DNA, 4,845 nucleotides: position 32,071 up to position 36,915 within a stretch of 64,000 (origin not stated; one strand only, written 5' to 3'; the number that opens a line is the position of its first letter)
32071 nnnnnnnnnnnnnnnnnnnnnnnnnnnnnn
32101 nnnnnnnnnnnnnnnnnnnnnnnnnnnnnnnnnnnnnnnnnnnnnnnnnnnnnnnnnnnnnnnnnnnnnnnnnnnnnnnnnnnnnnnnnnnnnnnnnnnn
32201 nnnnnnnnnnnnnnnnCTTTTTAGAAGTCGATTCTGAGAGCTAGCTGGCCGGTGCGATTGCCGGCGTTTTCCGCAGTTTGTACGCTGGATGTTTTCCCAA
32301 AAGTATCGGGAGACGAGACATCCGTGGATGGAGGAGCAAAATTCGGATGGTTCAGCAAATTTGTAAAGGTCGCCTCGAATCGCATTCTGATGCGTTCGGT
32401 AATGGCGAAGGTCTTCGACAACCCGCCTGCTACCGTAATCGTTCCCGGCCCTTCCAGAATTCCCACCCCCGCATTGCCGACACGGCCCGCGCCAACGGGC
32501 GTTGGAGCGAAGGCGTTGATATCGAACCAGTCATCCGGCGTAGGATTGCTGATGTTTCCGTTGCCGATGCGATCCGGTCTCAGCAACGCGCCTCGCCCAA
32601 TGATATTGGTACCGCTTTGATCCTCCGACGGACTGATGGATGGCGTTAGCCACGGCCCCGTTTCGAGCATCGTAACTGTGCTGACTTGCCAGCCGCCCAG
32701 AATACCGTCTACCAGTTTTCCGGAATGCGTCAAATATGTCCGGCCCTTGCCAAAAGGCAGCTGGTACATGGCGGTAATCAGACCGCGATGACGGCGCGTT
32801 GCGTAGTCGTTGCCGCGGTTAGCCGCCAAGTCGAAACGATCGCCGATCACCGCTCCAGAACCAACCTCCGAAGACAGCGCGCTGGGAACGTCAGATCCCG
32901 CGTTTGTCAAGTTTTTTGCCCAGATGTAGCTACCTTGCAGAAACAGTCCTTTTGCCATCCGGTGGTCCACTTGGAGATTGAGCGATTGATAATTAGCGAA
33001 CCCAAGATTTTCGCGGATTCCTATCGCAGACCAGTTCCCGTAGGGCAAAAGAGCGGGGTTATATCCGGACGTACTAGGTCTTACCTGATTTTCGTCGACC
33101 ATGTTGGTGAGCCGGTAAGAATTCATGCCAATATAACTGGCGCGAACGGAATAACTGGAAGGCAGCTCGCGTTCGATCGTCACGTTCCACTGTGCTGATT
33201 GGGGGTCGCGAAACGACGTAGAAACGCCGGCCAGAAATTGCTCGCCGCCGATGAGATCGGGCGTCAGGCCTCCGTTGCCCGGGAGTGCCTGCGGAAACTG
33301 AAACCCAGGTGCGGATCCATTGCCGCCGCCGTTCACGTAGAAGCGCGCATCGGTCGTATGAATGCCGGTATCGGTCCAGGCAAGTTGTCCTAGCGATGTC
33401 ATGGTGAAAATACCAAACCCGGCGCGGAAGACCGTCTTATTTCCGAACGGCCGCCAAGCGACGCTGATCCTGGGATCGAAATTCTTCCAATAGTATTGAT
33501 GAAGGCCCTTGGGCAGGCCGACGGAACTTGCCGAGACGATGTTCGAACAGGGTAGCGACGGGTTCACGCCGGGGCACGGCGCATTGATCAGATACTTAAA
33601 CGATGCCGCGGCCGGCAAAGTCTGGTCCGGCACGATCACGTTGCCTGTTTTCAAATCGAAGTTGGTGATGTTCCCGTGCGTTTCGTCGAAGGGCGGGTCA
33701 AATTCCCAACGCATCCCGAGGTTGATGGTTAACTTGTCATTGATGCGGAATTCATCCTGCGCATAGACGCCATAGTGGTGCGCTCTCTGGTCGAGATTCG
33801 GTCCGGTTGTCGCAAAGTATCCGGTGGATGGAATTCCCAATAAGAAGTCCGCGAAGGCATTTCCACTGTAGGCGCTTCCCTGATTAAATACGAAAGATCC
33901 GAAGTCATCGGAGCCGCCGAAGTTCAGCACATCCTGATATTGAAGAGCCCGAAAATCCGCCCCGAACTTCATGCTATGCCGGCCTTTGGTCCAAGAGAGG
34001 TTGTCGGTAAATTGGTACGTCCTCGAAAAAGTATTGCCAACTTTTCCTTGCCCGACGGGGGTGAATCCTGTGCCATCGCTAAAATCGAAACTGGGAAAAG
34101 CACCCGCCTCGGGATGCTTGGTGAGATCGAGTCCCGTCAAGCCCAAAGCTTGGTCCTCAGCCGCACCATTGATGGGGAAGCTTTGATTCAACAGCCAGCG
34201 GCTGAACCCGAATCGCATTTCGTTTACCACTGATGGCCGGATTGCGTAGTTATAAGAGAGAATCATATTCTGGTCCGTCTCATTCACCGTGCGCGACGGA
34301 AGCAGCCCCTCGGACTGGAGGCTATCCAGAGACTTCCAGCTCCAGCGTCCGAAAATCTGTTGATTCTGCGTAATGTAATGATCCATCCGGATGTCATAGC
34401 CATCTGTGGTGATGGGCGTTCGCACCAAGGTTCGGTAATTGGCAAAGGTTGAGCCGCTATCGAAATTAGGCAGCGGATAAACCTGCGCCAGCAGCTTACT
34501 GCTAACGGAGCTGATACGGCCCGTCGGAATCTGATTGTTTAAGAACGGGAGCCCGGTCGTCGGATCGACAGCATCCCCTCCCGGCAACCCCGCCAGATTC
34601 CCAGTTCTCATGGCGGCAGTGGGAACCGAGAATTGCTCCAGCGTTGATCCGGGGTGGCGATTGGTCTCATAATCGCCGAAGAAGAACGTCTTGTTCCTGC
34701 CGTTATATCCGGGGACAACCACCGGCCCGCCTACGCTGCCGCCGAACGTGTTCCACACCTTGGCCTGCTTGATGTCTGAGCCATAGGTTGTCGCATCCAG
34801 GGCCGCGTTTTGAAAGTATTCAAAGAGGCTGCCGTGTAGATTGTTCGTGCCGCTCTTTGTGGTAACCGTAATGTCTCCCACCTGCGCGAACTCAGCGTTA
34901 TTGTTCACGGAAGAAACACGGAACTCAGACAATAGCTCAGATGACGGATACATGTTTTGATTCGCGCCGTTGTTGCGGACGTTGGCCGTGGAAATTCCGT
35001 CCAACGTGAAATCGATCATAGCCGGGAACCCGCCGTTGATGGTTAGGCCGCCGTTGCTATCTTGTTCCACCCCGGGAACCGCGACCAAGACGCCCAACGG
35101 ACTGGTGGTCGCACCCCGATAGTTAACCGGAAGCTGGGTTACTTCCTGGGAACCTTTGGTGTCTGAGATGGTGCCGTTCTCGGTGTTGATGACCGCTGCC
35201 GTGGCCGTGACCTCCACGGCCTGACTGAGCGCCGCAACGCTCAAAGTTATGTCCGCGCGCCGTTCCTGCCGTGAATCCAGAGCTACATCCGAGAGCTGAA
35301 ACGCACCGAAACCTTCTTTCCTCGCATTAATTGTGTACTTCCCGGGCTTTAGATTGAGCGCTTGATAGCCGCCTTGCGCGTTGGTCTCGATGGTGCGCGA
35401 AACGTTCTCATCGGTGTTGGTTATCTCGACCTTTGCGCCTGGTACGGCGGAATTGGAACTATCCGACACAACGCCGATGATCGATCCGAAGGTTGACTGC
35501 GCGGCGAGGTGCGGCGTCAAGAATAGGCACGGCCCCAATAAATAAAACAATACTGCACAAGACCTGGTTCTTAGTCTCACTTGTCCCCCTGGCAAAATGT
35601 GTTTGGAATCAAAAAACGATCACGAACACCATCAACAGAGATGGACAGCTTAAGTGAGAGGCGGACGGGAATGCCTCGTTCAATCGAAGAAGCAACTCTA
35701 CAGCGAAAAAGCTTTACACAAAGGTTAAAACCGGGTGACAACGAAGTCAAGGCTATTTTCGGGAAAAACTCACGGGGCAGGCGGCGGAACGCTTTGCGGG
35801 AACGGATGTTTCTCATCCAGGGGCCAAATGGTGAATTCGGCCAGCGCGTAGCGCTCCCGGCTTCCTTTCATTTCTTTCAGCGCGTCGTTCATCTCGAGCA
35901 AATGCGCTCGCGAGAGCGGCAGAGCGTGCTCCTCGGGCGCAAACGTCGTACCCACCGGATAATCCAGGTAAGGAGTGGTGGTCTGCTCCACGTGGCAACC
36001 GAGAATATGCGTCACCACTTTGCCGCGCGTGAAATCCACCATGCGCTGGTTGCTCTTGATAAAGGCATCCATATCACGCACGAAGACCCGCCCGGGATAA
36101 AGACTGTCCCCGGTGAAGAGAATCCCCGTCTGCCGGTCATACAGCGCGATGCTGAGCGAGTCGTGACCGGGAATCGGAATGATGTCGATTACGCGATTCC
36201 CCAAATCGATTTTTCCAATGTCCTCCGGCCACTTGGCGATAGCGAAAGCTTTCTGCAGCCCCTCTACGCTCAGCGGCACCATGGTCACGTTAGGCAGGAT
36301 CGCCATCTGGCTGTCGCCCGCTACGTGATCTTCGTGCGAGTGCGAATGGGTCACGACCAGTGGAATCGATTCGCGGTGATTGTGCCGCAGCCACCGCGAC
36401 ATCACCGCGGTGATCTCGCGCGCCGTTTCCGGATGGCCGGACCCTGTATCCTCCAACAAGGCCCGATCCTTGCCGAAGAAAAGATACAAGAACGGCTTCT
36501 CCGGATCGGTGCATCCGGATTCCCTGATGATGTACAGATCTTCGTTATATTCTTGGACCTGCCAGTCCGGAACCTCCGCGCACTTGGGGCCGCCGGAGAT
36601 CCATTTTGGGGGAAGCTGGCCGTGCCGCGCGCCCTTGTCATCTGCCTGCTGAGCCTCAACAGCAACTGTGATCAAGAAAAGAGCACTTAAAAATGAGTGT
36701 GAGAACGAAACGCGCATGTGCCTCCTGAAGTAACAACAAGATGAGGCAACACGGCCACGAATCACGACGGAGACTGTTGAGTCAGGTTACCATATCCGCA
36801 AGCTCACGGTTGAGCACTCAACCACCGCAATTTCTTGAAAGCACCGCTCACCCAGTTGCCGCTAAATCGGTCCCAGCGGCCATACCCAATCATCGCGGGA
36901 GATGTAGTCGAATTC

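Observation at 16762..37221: tRNA-Pro 3' half repeated three more times in direct orientation: serial att-like scars bounding about 20 kb with no integrase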

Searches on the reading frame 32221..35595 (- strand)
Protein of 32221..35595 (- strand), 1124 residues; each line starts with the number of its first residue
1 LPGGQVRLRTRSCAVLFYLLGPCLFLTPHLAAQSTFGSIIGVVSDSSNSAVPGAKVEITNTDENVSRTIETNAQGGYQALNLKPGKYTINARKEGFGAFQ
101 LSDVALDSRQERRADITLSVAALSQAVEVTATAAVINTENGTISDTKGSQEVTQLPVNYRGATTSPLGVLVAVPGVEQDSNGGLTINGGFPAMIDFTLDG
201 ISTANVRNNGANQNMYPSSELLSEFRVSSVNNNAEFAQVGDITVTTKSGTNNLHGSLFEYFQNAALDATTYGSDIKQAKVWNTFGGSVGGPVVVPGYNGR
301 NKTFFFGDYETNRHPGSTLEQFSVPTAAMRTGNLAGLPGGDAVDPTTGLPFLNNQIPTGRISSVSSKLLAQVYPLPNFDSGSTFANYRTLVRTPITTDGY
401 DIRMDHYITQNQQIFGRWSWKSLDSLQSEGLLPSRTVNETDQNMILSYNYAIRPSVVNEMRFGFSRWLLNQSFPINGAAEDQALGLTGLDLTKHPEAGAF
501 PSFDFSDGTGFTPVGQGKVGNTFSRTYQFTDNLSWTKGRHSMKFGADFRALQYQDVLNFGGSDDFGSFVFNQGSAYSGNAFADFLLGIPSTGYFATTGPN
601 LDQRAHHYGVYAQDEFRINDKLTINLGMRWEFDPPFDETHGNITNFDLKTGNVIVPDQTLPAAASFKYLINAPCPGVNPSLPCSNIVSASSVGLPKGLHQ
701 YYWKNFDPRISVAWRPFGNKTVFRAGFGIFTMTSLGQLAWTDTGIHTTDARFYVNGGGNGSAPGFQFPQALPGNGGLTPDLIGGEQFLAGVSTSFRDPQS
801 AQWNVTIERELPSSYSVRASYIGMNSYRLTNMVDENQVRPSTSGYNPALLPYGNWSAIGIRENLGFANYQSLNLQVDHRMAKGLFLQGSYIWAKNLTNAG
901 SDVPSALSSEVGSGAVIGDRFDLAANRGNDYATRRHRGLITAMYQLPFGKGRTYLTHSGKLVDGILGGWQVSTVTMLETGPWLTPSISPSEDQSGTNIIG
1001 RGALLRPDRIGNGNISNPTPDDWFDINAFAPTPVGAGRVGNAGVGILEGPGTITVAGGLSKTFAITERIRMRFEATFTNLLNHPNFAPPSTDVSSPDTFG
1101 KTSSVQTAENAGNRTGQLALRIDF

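Call 11: search_protein_families(library=pfam, proteins=[window:32221-35595:-], max_evalue=0.01)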
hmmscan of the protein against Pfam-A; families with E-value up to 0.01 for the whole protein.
window:32221-35595:- (1124 aa): 7 families
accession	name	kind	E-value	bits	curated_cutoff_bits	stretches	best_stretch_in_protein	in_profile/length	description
PF25183.1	OMP_b-brl_4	-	4.8e-211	703.9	30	1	245-1117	1-838/838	Outer membrane beta barrel domain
PF13620.12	CarboxypepD_reg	-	7.9e-20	71.4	32.3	1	38-119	1-82/82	Carboxypeptidase regulatory-like domain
PF17210.9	SdrD_B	-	5.5e-07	30.2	29.7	1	44-109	17-86/112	SdrD B-like domain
PF13715.12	CarbopepD_reg_2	-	1.7e-05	25.2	32.2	1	41-118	3-76/88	CarboxypepD_reg-like domain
PF17802.7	SpaA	-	4.2e-05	24.1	23.1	1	45-89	9-56/91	Prealbumin-like fold domain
PF00593.30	TonB_dep_Rec_b-barrel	-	0.00021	21.8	27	1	456-944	13-377/436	TonB dependent receptor-like, beta-barrel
PF22902.2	NOMO1-like_9th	-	0.0063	16.7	27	0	50-97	12-61/75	BOS complex subunit NOMO1-like, beta sandwich domain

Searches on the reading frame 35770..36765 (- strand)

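Call 11: search_protein_families(library=pfam, proteins=[window:35770-36765:-], max_evalue=0.01)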
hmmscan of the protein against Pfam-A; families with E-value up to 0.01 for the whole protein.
window:35770-36765:- (331 aa): 1 family
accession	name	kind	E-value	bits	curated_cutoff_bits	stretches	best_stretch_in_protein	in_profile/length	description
PF00753.33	Lactamase_B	-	1.3e-08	35.5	22.7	1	174-227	103-156/196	Metallo-beta-lactamase superfamily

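Call 45: search_protein_families(library=ncbifam, max_evalue=0.01, proteins=[window:35770-36765:-])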
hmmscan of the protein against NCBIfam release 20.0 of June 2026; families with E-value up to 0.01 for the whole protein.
window:35770-36765:- (331 aa): 3 families
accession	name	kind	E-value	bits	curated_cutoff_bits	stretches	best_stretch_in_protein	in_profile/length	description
TIGR03413.1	GSH_gloB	equivalog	9.6e-10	38.2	200.8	1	125-245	36-154/248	hydroxyacylglutathione hydrolase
TIGR04558.1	SoxH_rel_PQQ_1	hypoth_equivalog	1.3e-06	27.7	300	1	183-228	139-184/285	quinoprotein relay system zinc metallohydrolase 1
TIGR04559.1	SoxH_rel_PQQ_2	hypoth_equivalog_domain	3e-06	26.9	280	1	183-242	138-200/283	quinoprotein relay system zinc metallohydrolase 2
